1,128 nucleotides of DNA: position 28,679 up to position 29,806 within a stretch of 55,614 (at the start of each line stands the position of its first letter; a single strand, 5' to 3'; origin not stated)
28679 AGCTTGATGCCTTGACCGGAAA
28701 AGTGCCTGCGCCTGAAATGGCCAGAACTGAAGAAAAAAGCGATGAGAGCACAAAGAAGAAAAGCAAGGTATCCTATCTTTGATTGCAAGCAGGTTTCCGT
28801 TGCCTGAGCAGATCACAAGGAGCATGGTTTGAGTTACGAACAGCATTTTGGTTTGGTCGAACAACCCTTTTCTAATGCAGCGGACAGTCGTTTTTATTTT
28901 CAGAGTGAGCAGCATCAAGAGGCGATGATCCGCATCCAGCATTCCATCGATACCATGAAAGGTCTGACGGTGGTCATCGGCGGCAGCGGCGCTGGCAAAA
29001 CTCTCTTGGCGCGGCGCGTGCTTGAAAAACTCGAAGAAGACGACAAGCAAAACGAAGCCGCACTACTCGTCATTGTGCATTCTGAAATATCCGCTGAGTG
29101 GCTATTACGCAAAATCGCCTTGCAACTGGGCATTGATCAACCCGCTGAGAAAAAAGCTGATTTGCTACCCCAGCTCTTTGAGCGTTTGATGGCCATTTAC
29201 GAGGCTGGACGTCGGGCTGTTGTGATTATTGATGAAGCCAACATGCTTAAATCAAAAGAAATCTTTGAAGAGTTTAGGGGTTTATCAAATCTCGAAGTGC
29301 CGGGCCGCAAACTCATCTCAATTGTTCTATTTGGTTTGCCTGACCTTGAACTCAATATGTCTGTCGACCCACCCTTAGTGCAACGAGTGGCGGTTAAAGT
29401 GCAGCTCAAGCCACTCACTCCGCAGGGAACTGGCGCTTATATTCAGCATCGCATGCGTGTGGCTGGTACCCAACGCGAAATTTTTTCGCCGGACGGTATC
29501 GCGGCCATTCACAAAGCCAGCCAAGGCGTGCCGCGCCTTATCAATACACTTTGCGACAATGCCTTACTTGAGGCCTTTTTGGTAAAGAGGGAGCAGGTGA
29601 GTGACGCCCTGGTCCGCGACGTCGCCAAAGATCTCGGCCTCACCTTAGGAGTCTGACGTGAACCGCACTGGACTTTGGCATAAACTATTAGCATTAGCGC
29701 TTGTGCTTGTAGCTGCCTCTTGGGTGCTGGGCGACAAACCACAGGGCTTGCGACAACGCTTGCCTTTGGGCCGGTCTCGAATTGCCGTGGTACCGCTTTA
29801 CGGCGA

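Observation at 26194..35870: Co-directional five-gene cluster that could form a trans-envelope machine: TPR/charged-helix scaffold, ExeA-like ATPase, SppA, IM-propeller protein, protease-propeller-Omp85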

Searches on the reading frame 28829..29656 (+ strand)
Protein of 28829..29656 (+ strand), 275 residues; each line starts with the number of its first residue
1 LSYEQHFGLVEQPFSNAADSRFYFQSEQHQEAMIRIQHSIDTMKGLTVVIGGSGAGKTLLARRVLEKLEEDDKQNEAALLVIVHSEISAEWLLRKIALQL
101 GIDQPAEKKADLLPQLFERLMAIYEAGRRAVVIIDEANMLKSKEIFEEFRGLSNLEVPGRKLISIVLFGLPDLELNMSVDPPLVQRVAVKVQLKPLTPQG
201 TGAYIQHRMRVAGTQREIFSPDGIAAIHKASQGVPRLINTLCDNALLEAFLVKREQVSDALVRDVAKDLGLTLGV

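Call 3: search_protein_families(library=pfam, proteins=[window:28829-29656:+], max_evalue=0.01)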
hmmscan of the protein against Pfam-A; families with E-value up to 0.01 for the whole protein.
window:28829-29656:+ (275 aa): 17 families
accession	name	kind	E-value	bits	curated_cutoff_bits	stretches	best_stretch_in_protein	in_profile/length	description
PF13401.12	AAA_22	-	6.8e-22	78.6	27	1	44-174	5-127/130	AAA domain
PF09848.15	SLFN-g3_helicase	-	1.6e-07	31.4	24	1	46-155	3-107/354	Schlafen group 3, DNA/RNA helicase domain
PF25201.1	nSTAND6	-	6.5e-07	29.9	27.7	1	46-147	20-120/148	Novel STAND NTPase 6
PF05729.18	NACHT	-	4.9e-06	26.9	26.7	1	47-184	3-133/167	NACHT domain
PF05621.17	TniB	-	8.8e-06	25.7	22.4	1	43-188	35-180/189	Bacterial TniB protein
PF13191.12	AAA_16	-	2.6e-05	25.2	32.6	1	42-140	22-144/167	AAA ATPase domain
PF00931.28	NB-ARC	-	3.5e-05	23.6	23.5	1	46-136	20-108/248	NB-ARC domain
PF13604.12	AAA_30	-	4.7e-05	23.6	27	1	30-145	6-105/191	AAA domain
PF07728.20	AAA_5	-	8.2e-05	23.1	22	1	48-150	3-87/139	AAA domain (dynein-related subfamily)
PF13245.12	AAA_19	-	0.0003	21.4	25.1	1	43-146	10-108/134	AAA domain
PF20703.3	nSTAND1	-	0.00035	20.7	27.1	1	13-214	7-205/379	Novel STAND NTPase 1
PF24883.2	NPHP3_N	-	0.00043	20.9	24.8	1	44-108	22-87/164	Nephrocystin 3, N-terminal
PF03796.21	DnaB_C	-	0.00076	19.4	27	1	46-153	21-125/255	DnaB-like helicase C terminal domain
PF13671.12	AAA_33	-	0.00097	19.9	27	1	46-139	1-80/143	AAA domain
PF01637.24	ATPase_2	-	0.0011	19.3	33.2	1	41-141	16-123/225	ATPase domain predominantly from Archaea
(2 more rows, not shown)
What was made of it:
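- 28829..29656 (+): g2: ExeA/GspA/MshM-class AAA+ ATPase. This is inferred to be the MXAN_5765 family, the conserved partner of g1. AAA_22 at 78.6 bits (call 3).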

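Call 4: search_protein_families(library=ncbifam, proteins=[window:28829-29656:+], max_evalue=0.01)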
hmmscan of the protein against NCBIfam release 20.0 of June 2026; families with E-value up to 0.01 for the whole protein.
window:28829-29656:+ (275 aa): 5 families
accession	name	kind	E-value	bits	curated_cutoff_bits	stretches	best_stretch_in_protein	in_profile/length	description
TIGR03015.1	pepcterm_ATPase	hypoth_equivalog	6.5e-58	196.3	324.5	1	3-269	2-266/269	XrtA/PEP-CTERM system-associated ATPase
TIGR02928.1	TIGR02928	subfamily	3e-05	23.1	181.3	1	27-142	22-145/366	orc1/cdc6 family replication initiation protein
NF001624.0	PRK00411.1-2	subfamily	0.0007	18.6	354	1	21-146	28-153/374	ORC1-type DNA replication protein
TIGR00929.1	VirB4_CagE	subfamily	0.0015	16.8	643.1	0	33-62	435-455/792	VirB4 family type IV secretion/conjugal transfer ATPase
TIGR01447.1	recD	equivalog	0.0026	16.4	310.15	1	23-77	143-196/597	exodeoxyribonuclease V subunit alpha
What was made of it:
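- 28829..29656 (+): TIGR03015 at 196 bits, below the 324.5 cut-off (call 4).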

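Call 27: find_homologous_proteins(query=window:28829-29656:+, max_evalue=1e-10)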
Query window:28829-29656:+ (275 aa): 2759 proteins with E <= 1e-10 among 6577 candidates; the best 120 are listed.
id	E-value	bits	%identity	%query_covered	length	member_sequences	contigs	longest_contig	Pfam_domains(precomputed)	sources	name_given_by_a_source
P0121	2.5e-172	589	100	100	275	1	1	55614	PF25201.1,PF05729.19,PF13401.13,PF09848.16,PF05621.18,PF00931.29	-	-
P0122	3.9e-160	549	93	100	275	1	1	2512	PF25201.1,PF13401.13,PF09848.16,PF05621.18,PF00931.29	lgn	-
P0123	2.0e-137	475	78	99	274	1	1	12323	PF13604.13,PF24883.3,PF13245.13,PF13401.13,PF09848.16,PF07728.21,PF05621.18,PF00931.29,PF13191.13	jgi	jgi:general secretion pathway protein A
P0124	2.5e-137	474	77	99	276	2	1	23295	PF13604.13,PF24883.3,PF13245.13,PF13401.13,PF09848.16,PF07728.21,PF00931.29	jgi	jgi:general secretion pathway protein A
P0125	3.4e-136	471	79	99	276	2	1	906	PF13245.13,PF13401.13,PF09848.16,PF07728.21,PF00931.29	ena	-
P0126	3.8e-136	470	79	99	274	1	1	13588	PF25201.1,PF13401.13,PF09848.16,PF07728.21,PF05621.18,PF00931.29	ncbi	-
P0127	5.7e-134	463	77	99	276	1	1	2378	PF13604.13,PF24883.3,PF13245.13,PF13401.13,PF09848.16,PF01637.25,PF07728.21,PF05621.18,PF00931.29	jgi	jgi:type II secretory pathway predicted ATPase ExeA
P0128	1.2e-133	462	78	99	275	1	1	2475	PF13604.13,PF24883.3,PF13245.13,PF13401.13,PF09848.16,PF07728.21,PF05621.18,PF00931.29,PF13191.13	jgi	jgi:general secretion pathway protein A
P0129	1.6e-133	462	78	99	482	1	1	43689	PF13245.13,PF13401.13,PF09848.16,PF07728.21,PF00931.29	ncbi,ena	-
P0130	8.8e-133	459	76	99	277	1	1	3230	PF13604.13,PF13245.13,PF13401.13,PF09848.16,PF07728.21,PF05621.18,PF00931.29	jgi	jgi:type II secretory pathway predicted ATPase ExeA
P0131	1.7e-132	459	76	99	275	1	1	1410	PF13604.13,PF13245.13,PF13401.13,PF09848.16,PF05621.18,PF00931.29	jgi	jgi:type II secretory pathway predicted ATPase ExeA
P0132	3.4e-132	458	76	99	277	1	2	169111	PF13604.13,PF13245.13,PF13401.13,PF09848.16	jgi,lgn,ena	jgi:type II secretory pathway predicted ATPase ExeA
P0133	6.3e-132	457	77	99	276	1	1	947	PF13604.13,PF13245.13,PF13401.13,PF09848.16,PF07728.21,PF05621.18,PF00931.29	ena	-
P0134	1.1e-131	456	76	99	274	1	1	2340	PF13604.13,PF13401.13,PF09848.16,PF05621.18,PF00931.29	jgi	jgi:general secretion pathway protein A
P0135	1.2e-131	456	76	99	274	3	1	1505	PF13604.13,PF13401.13,PF09848.16,PF01637.25,PF05621.18,PF00931.29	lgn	-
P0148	4.0e-128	444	74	99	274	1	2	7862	PF13604.13,PF13401.13,PF09848.16,PF00931.29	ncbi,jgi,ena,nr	ncbi:MAG TPA: AAA family ATPase [bacterium]|jgi:general secretion pathway protein A|nr:AAA family AT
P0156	1.6e-127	442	74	99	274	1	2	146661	PF13604.13,PF13401.13,PF09848.16,PF00931.29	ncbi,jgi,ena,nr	ncbi:MAG TPA: AAA family ATPase [bacterium]|jgi:general secretion pathway protein A|nr:AAA family AT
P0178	2.3e-109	383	64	99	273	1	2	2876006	PF25201.1,PF13401.13,PF09848.16,PF07728.21,PF05621.18,PF04851.22,PF00931.29,PF13191.13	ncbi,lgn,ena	-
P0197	4.7e-106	372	62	99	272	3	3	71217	PF25201.1,PF13401.13,PF01637.25,PF07728.21,PF05621.18,PF00931.29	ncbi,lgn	-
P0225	1.3e-103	364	61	99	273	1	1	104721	PF25201.1,PF13604.13,PF13401.13,PF09848.16,PF07728.21,PF05621.18,PF00931.29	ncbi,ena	-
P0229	1.8e-103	363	62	98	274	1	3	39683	PF25201.1,PF13604.13,PF13401.13,PF01637.25,PF07728.21,PF05621.18,PF00931.29,PF13191.13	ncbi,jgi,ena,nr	ncbi:MAG TPA: AAA family ATPase [Candidatus Goldiibacteriota bacterium]|nr:AAA family ATPase [Candid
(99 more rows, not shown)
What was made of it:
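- Closest known: ExeA/GspA. Same: g2 is an AAA_22 ATPase of this class, and sources name its homologues ExeA or GspA (calls 3, 27).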

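Call 28: find_encoding_contigs(protein=P0178, flank=10000, max_places=1)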
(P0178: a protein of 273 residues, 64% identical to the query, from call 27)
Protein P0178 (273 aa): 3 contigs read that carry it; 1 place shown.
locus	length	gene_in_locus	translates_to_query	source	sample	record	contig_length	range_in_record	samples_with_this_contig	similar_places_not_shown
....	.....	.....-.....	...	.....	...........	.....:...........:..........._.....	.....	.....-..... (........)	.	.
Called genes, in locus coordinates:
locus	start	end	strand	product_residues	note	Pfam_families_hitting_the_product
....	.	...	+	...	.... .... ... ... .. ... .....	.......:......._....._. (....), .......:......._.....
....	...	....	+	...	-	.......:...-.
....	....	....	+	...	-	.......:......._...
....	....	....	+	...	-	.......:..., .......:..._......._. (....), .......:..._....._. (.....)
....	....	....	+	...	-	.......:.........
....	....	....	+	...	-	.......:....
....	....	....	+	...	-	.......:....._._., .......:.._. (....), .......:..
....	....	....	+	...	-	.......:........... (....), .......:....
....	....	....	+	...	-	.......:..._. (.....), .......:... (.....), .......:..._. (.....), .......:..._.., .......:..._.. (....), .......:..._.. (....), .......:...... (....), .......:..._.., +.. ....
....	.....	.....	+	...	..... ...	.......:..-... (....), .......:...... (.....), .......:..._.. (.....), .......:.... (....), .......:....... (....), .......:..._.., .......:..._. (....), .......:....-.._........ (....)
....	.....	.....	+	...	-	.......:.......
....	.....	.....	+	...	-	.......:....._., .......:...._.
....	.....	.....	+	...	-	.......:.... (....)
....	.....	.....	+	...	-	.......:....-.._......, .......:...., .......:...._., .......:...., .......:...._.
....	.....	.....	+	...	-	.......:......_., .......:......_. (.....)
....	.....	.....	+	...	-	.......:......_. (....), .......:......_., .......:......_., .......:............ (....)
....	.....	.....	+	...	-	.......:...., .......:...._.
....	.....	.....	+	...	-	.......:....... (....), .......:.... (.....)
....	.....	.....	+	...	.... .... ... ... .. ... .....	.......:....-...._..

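Call 29: find_encoding_contigs(protein=P0229, flank=10000, max_places=1)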
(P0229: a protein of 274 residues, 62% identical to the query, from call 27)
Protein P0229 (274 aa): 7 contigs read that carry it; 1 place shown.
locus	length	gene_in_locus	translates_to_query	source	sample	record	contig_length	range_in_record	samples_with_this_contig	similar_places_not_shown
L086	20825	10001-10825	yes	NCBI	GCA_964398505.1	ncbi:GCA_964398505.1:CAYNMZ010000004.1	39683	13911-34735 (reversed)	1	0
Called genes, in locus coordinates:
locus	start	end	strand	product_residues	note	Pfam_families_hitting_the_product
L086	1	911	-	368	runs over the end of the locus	PF01408:GFO_IDH_MocA, PF02894:GFO_IDH_MocA_C, PF22725:GFO_IDH_MocA_C3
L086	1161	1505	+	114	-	PF09685:MamF_MmsF (weak)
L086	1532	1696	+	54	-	PF00301:Rubredoxin, PF21349:RUBY_RBDX (faint)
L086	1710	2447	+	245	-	PF09335:VTT_dom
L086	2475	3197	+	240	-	PF00005:ABC_tran, PF13304:AAA_21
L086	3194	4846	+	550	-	PF16949:ABC_tran_2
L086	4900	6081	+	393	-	PF00534:Glycos_transf_1, PF13692:Glyco_trans_1_4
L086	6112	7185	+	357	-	PF00106:adh_short (faint), PF01073:3Beta_HSD, PF01370:Epimerase, PF02719:Polysacc_synt_2, PF04321:RmlD_sub_bind, PF13460:NAD_binding_10, PF16363:GDP_Man_Dehyd, PF07993:NAD_binding_4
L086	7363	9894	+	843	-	-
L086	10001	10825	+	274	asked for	PF05621:TniB (faint), PF00931:NB-ARC (weak), PF13191:AAA_16 (weak), PF13604:AAA_30 (weak), PF01637:ATPase_2 (weak), PF25201:nSTAND6 (faint), PF13401:AAA_22, PF07728:AAA_5 (weak)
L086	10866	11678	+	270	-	PF01734:Patatin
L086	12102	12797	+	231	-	-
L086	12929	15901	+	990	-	PF12895:ANAPC3 (faint), PF13512:TPR_18 (faint), PF13525:YfiO, PF13432:TPR_16, PF13525:YfiO (weak), PF13174:TPR_6, PF13525:YfiO (weak), PF13432:TPR_16 (weak), +12 more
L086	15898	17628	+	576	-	-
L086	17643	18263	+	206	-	PF01618:MotA_ExbB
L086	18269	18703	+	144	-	PF02472:ExbD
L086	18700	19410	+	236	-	PF03544:TonB_C (weak)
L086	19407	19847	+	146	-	PF02410:RsfS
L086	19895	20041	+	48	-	-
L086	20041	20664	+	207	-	PF01351:RNase_HII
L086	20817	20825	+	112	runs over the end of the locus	PF01381:HTH_3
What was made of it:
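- g1-g2-patatin is followed two genes later by a YfiO/BamD-domain TPR protein and ExbB/ExbD/TonB (call 29).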

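Call 30: find_encoding_contigs(protein=P0225, flank=10000, max_places=1)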
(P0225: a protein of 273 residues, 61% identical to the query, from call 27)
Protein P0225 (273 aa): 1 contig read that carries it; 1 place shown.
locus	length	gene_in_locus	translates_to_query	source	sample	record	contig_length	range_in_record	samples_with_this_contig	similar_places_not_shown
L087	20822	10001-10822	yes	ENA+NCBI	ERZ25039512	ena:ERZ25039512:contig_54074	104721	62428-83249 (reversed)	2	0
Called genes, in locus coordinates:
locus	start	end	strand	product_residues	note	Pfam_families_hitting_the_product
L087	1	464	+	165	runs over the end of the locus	-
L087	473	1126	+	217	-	-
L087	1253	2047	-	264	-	-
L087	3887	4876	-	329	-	-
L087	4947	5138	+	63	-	PF13860:FlgD_ig (weak)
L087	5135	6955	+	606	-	PF03687:UPF0164 (faint), PF00041:fn3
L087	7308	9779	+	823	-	PF07719:TPR_2 (weak), PF13414:TPR_11, PF13428:TPR_14 (weak), PF13432:TPR_16 (weak), PF14559:TPR_19 (weak), PF13414:TPR_11 (weak), PF13432:TPR_16 (weak), PF14559:TPR_19, +17 more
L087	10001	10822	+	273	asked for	PF05621:TniB (weak), PF00931:NB-ARC (weak), PF13604:AAA_30 (weak), PF25201:nSTAND6 (weak), PF13401:AAA_22, PF07728:AAA_5 (weak), PF09848:SLFN-g3_helicase (weak)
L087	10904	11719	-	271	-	PF06750:A24_N_bact, PF01478:Peptidase_A24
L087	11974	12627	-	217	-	PF02492:cobW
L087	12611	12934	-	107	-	PF01155:HypA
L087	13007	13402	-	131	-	PF13183:Fer4_8 (faint), PF13534:Fer4_17 (faint), PF12797:Fer4_2 (faint), PF13237:Fer4_10, PF00037:Fer4 (faint), PF12838:Fer4_7, PF13187:Fer4_9, PF13484:Fer4_16 (faint)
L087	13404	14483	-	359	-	PF00374:NiFeSe_Hases, PF00346:Complex1_49kDa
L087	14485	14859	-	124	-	PF00329:Complex1_30kDa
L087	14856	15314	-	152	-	PF01058:Oxidored_q6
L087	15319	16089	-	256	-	PF00146:NADHdh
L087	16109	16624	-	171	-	-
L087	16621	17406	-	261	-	PF00361:Proton_antipo_M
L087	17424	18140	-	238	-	PF00662:Proton_antipo_N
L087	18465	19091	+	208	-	PF01865:PhoU_div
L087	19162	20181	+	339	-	PF01384:PHO4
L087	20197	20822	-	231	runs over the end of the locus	PF00072:Response_reg, PF00486:Trans_reg_C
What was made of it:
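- On ExeA/GspA/MshM AAA+ ATPases (g2): The one exception is a PilD gene on the opposite strand in L087 (call 30).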

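Call 35: search_solved_structures(query=window:28829-29656:+, max_evalue=0.01)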
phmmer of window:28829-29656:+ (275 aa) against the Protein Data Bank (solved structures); distinct sequences matched with E-value up to 0.01: 3.
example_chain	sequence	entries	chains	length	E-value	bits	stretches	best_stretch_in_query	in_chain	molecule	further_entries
7rzy_1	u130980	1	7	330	0.00011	25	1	46-203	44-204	Tn6677 Vibrio cholerae transposon TnsC (VchTnsC)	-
7ufi_1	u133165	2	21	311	0.00048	22.9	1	46-204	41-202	VchTnsC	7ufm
8xvb_A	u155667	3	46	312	0.0069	19.2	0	43-154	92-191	ATP-dependent target DNA activator B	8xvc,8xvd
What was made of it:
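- Tried and rejected: Only remote TnsC/TniB-type hits (call 35), which are uninformative.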

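Call 55: list_cluster_members(proteins=[P0126, P0129, P0148, P0156, P0178, P0197, P0225, P0018, P0031, P0029])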
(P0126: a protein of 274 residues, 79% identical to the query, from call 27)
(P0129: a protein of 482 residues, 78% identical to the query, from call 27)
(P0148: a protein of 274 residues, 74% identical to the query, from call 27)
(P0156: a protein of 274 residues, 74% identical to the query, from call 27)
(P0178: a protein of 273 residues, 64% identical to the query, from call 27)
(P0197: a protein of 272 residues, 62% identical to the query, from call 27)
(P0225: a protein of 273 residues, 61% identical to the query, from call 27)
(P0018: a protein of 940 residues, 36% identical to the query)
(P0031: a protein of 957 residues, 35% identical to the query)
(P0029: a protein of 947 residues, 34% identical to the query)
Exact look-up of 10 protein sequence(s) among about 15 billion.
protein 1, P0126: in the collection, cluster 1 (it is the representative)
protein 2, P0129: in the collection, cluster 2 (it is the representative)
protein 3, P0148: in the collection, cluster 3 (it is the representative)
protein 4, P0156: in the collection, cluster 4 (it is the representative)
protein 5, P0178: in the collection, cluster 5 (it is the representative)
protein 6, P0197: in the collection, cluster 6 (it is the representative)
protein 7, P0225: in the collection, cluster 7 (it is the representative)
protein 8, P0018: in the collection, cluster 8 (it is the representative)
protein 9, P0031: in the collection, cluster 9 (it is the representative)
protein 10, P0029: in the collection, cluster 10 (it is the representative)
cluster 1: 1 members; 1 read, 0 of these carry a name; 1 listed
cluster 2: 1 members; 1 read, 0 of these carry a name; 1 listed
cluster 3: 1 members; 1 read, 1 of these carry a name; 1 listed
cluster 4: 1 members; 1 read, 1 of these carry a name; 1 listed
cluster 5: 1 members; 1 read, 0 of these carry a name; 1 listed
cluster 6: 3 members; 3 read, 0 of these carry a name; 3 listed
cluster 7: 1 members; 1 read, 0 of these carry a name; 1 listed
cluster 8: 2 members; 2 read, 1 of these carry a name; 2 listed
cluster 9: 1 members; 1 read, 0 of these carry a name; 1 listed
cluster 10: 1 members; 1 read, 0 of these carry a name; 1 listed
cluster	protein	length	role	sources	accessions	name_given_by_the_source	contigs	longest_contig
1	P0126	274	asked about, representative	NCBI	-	-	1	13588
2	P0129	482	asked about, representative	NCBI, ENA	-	-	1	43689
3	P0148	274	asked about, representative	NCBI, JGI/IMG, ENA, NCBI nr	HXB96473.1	MAG TPA: AAA family ATPase [bacterium] | general secretion pathway protein A | AAA family ATPase [bacterium]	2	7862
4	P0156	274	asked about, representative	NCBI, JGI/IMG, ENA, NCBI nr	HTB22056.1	MAG TPA: AAA family ATPase [bacterium] | general secretion pathway protein A | AAA family ATPase [bacterium]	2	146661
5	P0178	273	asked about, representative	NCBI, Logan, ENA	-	-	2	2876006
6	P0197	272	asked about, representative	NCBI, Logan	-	-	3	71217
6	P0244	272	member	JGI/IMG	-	-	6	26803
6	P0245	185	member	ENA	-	-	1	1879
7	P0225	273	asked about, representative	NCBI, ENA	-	-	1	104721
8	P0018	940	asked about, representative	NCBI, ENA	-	-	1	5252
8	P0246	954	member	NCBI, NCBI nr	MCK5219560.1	PD40 domain-containing protein [bacterium]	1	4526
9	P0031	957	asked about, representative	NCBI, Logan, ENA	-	-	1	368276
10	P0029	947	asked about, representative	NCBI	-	-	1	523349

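Call 67: search_protein_families(library=padloc, proteins=[window:28829-29656:+], max_evalue=0.001)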
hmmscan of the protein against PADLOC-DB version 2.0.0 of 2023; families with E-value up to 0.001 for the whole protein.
window:28829-29656:+ (275 aa): 2 families
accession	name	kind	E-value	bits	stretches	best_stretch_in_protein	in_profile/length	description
PDLC04140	mad8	-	2e-06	25.5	0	41-71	23-54/314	mads_8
PDLC02372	Nhi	-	0.00017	18.3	1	23-143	181-278/470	-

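Call 74: find_encoding_contigs(protein=P0132, flank=10000, max_places=1)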
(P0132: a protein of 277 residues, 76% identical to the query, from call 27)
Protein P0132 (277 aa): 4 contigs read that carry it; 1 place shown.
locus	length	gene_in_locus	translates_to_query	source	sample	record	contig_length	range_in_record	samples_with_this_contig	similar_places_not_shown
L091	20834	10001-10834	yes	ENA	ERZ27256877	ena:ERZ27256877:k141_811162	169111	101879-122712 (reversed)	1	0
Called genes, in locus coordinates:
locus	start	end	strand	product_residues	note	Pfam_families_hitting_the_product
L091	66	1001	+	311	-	PF00056:Ldh_1_N, PF02866:Ldh_1_C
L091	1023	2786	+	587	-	-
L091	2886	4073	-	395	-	PF00285:Citrate_synt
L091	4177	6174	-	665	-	PF11028:TMEM260_N, PF13428:TPR_14 (faint), PF28495:TMEM260_2, PF13371:TPR_9 (faint), PF07719:TPR_2 (weak), PF13414:TPR_11, PF13432:TPR_16 (weak), PF14559:TPR_19, +3 more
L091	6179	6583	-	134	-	PF07238:PilZ (weak)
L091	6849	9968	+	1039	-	-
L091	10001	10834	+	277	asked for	PF13604:AAA_30 (weak), PF09848:SLFN-g3_helicase, PF13245:AAA_19 (faint), PF13401:AAA_22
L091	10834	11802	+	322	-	PF01972:SDH_protease (weak), PF25145:NfeD1b_N, PF01343:Peptidase_S49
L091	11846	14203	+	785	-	PF07676:PD40 (faint), PF26549:Tricorn_N, PF26550:Tricorn_2nd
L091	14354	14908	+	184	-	PF02620:YceD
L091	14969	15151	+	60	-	PF01783:Ribosomal_L32p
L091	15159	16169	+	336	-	PF02504:FA_synthesis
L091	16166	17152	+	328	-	PF00108:Thiolase_N (weak), PF08545:ACP_syn_III, PF08541:ACP_syn_III_C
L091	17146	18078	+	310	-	PF00698:Acyl_transf_1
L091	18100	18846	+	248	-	PF00106:adh_short, PF08659:KR, PF23441:SDR, PF13561:adh_short_C2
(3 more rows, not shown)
